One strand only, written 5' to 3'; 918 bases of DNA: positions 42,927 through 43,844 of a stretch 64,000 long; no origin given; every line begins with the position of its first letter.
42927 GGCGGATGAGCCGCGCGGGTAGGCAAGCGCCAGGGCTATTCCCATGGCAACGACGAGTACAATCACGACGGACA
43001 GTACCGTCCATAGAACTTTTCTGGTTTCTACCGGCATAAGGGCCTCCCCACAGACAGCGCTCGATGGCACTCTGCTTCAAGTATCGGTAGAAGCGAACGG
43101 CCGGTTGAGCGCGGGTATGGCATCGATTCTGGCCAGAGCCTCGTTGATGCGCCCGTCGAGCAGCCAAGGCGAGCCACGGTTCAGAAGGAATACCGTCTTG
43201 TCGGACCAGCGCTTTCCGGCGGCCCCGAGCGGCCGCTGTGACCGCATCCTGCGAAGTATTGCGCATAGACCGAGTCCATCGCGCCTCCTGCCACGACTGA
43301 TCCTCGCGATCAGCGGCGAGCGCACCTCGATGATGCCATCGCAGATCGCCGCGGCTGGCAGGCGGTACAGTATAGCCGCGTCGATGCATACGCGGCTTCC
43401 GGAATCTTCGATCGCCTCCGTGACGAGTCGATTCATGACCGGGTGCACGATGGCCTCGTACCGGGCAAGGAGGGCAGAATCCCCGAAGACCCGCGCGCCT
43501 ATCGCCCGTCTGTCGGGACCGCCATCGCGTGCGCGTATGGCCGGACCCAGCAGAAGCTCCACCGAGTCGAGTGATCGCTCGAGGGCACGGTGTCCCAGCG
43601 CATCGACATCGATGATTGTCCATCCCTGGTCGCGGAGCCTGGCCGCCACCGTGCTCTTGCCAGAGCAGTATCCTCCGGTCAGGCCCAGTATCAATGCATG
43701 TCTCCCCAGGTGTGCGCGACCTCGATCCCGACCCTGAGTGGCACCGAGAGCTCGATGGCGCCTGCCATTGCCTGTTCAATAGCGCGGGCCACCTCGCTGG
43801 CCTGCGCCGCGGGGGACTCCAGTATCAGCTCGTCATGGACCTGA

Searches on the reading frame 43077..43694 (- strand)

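Call 13: search_protein_families(library=pfam, proteins=[window:43077-43694:-], max_evalue=0.00001)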
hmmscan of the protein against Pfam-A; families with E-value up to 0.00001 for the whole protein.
window:43077-43694:- (205 aa): 1 family
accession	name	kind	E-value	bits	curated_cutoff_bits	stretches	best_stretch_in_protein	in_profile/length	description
PF01121.26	CoaE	-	1.9e-22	80.2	27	1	1-155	1-160/180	Dephospho-CoA kinase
